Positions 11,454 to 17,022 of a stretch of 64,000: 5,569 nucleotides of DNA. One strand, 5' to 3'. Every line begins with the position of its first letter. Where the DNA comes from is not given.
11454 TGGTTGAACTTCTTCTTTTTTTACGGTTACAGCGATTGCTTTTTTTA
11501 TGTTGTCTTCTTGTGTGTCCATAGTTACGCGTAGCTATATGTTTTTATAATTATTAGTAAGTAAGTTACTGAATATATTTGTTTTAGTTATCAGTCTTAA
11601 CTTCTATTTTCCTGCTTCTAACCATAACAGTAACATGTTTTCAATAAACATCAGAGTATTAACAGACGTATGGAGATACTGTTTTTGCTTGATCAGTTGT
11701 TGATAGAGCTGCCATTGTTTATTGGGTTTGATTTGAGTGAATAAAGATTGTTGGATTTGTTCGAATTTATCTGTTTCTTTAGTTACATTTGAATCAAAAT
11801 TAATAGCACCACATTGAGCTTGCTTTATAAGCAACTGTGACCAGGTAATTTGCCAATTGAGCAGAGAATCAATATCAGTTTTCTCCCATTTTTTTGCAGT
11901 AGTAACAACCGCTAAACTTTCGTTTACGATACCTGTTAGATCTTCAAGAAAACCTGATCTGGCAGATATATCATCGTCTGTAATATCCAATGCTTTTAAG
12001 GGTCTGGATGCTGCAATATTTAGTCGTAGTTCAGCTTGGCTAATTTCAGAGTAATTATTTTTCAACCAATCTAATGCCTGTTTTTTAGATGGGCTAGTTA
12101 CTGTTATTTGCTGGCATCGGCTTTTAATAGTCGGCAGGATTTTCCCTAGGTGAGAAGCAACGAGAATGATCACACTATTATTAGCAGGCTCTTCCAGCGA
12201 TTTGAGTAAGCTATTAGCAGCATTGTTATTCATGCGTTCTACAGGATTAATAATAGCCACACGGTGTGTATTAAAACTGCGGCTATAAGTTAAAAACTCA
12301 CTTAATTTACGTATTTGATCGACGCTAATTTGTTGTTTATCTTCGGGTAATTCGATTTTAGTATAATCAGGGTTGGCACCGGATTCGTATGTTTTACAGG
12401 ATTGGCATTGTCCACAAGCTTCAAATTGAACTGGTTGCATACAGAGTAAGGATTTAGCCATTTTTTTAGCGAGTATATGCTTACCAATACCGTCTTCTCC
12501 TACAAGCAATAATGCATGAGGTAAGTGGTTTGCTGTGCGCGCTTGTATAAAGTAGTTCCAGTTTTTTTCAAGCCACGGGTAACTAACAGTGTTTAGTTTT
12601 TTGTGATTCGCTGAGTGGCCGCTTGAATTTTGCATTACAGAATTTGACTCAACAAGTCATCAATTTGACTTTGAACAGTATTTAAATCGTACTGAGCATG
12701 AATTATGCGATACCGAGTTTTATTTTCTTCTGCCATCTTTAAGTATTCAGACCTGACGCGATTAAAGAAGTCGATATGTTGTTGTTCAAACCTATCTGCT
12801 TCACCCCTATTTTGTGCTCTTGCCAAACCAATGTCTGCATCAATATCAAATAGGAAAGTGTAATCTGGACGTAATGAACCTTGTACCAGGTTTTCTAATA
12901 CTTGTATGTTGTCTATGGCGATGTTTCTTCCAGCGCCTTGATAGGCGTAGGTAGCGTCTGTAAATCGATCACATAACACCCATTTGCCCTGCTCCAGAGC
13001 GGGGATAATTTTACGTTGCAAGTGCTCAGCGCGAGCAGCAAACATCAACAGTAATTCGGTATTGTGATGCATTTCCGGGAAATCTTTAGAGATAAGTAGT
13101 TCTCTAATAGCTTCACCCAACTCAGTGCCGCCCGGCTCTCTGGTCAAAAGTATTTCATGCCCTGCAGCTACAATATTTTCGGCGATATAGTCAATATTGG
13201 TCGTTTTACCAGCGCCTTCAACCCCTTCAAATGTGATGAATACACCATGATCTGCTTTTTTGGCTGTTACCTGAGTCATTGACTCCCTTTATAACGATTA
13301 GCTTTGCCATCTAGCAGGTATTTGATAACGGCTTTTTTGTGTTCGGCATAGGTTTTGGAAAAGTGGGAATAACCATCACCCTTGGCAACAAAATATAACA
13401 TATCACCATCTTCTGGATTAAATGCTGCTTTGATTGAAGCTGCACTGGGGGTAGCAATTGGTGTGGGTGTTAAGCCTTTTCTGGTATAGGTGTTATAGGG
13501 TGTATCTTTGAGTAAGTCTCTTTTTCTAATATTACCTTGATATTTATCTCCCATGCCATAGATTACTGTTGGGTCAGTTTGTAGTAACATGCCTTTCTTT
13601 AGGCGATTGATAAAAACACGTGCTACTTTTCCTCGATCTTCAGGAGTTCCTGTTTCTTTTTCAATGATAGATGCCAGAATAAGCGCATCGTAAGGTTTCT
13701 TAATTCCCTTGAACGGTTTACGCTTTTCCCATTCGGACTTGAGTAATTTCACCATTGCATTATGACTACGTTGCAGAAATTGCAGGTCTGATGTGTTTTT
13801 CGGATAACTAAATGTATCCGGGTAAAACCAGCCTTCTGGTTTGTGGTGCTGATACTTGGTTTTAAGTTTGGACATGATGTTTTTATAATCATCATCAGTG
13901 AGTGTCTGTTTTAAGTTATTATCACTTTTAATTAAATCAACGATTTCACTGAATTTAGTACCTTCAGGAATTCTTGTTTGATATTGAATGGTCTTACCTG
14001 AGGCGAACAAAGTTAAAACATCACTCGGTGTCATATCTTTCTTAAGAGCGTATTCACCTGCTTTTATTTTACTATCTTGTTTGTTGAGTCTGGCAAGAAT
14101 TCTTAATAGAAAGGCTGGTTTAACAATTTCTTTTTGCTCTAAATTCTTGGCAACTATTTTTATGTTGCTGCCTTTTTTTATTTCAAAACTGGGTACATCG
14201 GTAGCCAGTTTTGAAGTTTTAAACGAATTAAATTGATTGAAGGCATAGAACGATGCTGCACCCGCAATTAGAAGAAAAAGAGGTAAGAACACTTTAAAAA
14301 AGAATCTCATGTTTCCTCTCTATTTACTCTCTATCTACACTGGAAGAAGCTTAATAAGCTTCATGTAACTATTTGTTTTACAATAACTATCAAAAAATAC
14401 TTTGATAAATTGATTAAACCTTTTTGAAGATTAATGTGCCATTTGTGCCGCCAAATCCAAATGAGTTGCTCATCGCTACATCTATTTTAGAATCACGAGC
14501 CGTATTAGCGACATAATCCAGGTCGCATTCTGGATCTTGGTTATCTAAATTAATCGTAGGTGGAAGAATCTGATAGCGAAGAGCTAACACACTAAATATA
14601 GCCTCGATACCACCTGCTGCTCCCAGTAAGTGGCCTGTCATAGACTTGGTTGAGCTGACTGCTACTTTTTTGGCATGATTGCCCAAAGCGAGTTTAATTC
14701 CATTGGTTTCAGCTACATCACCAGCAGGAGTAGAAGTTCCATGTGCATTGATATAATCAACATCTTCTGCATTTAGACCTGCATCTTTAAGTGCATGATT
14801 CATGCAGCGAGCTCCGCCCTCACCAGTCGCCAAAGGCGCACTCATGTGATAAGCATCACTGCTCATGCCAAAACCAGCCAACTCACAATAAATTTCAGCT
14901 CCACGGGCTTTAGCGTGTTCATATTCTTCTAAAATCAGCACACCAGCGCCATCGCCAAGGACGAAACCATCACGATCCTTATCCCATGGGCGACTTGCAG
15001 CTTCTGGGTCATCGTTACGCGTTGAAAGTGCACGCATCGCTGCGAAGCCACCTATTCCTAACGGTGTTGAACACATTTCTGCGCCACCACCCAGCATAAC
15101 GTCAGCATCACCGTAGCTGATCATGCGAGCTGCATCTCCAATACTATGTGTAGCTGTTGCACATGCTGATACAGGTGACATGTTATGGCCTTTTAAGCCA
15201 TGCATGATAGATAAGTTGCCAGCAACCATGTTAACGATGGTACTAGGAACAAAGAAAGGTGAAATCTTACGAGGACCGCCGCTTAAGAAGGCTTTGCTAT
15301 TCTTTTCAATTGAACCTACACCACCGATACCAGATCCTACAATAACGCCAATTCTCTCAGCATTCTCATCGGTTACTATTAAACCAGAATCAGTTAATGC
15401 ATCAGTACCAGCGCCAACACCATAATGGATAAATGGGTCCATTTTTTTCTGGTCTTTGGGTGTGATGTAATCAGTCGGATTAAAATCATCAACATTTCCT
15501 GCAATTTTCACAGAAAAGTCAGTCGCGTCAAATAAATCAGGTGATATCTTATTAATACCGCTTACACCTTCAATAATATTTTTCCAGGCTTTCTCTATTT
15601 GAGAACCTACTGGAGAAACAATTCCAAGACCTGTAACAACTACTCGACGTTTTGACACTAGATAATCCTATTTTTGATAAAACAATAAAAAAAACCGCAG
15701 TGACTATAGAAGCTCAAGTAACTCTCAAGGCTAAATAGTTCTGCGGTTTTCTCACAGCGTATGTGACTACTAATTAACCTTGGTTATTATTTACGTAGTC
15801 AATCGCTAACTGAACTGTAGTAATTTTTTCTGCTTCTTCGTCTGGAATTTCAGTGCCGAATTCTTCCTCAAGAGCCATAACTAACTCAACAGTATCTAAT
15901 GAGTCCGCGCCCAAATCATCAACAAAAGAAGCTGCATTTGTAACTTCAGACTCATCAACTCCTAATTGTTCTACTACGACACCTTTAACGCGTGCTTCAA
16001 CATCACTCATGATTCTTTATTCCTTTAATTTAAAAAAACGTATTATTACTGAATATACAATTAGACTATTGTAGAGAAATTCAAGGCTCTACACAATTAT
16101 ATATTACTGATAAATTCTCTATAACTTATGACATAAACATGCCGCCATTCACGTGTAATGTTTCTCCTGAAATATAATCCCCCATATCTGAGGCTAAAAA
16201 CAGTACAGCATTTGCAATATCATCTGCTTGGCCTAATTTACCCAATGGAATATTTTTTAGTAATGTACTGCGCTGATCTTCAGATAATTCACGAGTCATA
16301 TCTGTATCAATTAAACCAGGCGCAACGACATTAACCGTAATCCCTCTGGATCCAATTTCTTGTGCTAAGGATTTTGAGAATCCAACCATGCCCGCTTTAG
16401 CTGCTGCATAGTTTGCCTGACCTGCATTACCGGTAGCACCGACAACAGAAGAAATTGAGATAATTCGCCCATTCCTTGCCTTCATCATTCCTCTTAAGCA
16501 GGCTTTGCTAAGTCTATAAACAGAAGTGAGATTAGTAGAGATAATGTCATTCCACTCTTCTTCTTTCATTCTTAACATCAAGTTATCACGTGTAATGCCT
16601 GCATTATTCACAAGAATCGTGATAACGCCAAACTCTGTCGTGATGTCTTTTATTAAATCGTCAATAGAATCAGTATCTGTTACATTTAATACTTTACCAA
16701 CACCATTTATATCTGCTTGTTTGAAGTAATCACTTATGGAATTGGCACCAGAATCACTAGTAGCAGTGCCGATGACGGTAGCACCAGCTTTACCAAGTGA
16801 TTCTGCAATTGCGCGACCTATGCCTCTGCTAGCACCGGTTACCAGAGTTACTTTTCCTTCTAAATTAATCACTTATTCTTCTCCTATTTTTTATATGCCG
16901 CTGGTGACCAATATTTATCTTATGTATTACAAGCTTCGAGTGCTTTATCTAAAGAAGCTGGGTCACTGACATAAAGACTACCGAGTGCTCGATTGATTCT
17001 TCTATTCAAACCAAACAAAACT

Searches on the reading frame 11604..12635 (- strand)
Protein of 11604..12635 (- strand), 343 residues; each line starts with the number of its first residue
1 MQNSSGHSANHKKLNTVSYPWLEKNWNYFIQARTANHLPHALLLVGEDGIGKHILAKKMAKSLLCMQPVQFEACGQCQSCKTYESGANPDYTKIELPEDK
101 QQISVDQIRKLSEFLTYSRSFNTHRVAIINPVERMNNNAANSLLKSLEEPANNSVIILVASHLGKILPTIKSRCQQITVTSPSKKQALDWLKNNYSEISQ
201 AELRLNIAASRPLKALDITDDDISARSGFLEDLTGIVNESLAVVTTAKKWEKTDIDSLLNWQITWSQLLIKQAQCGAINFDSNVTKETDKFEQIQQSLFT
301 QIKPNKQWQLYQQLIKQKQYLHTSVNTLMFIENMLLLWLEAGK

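Call 18: find_related_loci(query=window:11604-12635:-, collection=genome_contigs, flank=6000)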
Query window:11604-12635:- (343 aa) in genome_contigs; peptide patterns used: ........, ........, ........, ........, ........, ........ (x = any residue, [..] = any of these).
33 stretches matched a pattern, but none encodes a relative of the query by tblastn (E <= 1e-3).

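Call 36: search_protein_families(library=ncbifam, proteins=[window:11604-12635:-], max_evalue=1e-20)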
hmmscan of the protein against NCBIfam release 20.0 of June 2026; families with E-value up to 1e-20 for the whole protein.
window:11604-12635:- (343 aa): 33 families (the best 25 are shown)
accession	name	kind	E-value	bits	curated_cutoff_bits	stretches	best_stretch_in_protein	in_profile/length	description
NF004310.0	PRK05707.1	equivalog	5.8e-79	265.9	280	1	18-340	4-323/328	DNA polymerase III subunit delta'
TIGR00678.1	holB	equivalog_domain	1.4e-58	197.6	180.6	1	26-215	1-188/188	DNA polymerase III subunit delta'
NF006430.0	PRK08699.1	equivalog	1.3e-52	178.8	481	1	19-340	3-319/325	DNA polymerase III subunit delta'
NF005408.0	PRK06964.1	equivalog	1.7e-52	178.9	483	1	101-336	110-335/342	DNA polymerase III subunit delta'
NF004759.0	PRK06090.1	equivalog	3.1e-52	177.9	457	1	18-315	4-295/319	DNA polymerase III subunit delta'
NF005362.0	PRK06871.1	equivalog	7.7e-49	166.6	456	1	18-261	4-247/327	DNA polymerase III subunit delta'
NF005972.1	PRK08058.1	equivalog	1.6e-45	155.7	340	1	31-336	19-324/328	DNA polymerase III subunit delta'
NF005941.0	PRK07993.1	equivalog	3.8e-39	135.1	477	1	19-338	4-319/334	DNA polymerase III subunit delta'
NF005926.0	PRK07940.1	equivalog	1.1e-35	123.7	300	1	32-194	30-186/394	DNA polymerase III subunit delta'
NF005677.0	PRK07471.1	equivalog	2e-35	122.6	252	1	28-202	30-220/366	DNA polymerase III subunit delta'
TIGR02397.1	dnaX_nterm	equivalog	2.1e-35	122.6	250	1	32-192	29-186/355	DNA polymerase III subunit gamma/tau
NF006586.0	PRK09112.1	equivalog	1e-32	113.7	308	1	28-197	34-215/351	DNA polymerase III subunit delta'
NF011514.0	PRK14953.1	equivalog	4.7e-32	111.6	536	1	32-193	31-189/488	DNA polymerase III subunits gamma and tau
NF006447.0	PRK08769.1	equivalog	1.2e-31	110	348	1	19-254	6-245/319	DNA polymerase III subunit delta'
NF005638.0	PRK07399.1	subfamily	9.6e-31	107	230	1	98-311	102-308/317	DNA polymerase III subunit delta'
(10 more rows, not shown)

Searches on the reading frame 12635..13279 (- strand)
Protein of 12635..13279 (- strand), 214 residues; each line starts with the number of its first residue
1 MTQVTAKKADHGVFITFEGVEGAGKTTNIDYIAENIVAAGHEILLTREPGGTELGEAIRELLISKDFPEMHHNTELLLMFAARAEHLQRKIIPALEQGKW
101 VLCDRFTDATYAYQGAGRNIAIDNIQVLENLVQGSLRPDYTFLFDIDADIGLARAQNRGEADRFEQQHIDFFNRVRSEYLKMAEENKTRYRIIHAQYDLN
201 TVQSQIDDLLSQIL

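Call 36: search_protein_families(library=ncbifam, proteins=[window:12635-13279:-], max_evalue=1e-20)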
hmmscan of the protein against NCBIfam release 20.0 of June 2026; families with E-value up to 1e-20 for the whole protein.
window:12635-13279:- (214 aa): 1 family
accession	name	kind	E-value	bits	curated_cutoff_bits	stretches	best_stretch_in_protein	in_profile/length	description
TIGR00041.1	DTMP_kinase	equivalog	2e-54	184.3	83.25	1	12-206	4-196/196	dTMP kinase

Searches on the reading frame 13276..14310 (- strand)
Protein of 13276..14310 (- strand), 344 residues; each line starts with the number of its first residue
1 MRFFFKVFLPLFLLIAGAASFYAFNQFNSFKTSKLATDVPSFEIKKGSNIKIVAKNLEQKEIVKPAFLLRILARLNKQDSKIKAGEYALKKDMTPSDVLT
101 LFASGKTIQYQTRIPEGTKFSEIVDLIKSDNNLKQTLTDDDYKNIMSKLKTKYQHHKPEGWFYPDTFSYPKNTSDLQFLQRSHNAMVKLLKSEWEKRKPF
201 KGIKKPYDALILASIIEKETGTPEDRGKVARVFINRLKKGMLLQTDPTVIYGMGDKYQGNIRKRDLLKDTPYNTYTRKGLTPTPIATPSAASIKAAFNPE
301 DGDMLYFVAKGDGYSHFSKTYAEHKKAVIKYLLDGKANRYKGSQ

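Call 36: search_protein_families(library=ncbifam, proteins=[window:13276-14310:-], max_evalue=1e-20)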
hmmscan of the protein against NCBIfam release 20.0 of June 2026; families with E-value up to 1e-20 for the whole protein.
window:13276-14310:- (344 aa): 2 families
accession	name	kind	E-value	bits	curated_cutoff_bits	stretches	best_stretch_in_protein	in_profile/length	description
TIGR00247.1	TIGR00247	hypoth_equivalog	1.8e-96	323.3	103.4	1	5-332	5-341/347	endolytic transglycosylase MltG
NF007619.0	PRK10270.1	equivalog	5.6e-79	265.6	532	1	6-333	6-332/340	cell division protein YceG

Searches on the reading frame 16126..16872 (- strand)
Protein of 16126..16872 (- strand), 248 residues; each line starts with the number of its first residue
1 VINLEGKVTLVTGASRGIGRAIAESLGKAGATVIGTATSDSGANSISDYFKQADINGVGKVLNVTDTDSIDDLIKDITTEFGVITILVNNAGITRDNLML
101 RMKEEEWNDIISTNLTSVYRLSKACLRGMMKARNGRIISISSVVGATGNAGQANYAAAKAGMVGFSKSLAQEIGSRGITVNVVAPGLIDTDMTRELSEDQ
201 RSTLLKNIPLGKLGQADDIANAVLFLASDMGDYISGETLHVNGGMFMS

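Call 36: search_protein_families(library=ncbifam, proteins=[window:16126-16872:-], max_evalue=1e-20)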
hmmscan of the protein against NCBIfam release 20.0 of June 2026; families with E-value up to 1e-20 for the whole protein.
window:16126-16872:- (248 aa): 182 families (the best 25 are shown)
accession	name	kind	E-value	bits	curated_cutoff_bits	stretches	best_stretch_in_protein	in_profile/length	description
NF004197.0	PRK05653.1-1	equivalog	2.3e-119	397.5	332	1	3-248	4-249/249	3-oxoacyl-ACP reductase FabG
TIGR01830.1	3oxo_ACP_reduc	equivalog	6e-98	327.3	297.75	1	10-245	2-238/239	3-oxoacyl-[acyl-carrier-protein] reductase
NF009466.0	PRK12826.1-2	subfamily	1.2e-87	293.5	222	1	7-247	4-246/248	3-oxoacyl-ACP reductase FabG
NF004199.0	PRK05653.1-4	equivalog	1.3e-81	273.8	301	1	2-247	1-247/247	3-oxoacyl-ACP reductase FabG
NF009464.0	PRK12824.1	subfamily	1.3e-78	264.1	269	1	7-247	3-244/245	3-oxoacyl-ACP reductase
TIGR01829.1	AcAcCoA_reduct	subfamily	1e-77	261.1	302.1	1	7-247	1-242/242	acetoacetyl-CoA reductase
NF004198.0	PRK05653.1-3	equivalog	4.1e-75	252.4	296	1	3-247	4-248/248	3-oxoacyl-ACP reductase FabG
NF009547.0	PRK12936.1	subfamily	1e-72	244.7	436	1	1-247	1-244/245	3-ketoacyl-(acyl-carrier-protein) reductase NodG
NF053542.1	FlxB_rubin_SDR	equivalog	8.8e-70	235.1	340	1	7-245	1-239/239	flexirubin biosynthesis SDR family reductase FlxB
NF004200.0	PRK05653.1-5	equivalog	7e-69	232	273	1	8-246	4-242/242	3-oxoacyl-ACP reductase FabG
NF040605.2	mycolic_FabG1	exception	2.2e-68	230.6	420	1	9-247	4-231/233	3-oxoacyl-ACP reductase FabG1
NF009546.0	PRK12935.1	equivalog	2.3e-66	223.9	418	1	1-247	1-247/247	acetoacetyl-CoA reductase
NF005559.1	PRK07231.1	subfamily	5.7e-63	212.7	215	1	4-246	2-248/249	glucose 1-dehydrogenase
NF006110.0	PRK08261.1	equivalog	5.2e-62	210.2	410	1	4-245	212-450/454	3-oxoacyl-ACP reductase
NF047420.2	EF_P_mod_YmfI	equivalog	3.3e-61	207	238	1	9-245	2-235/236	elongation factor P 5-aminopentanone reductase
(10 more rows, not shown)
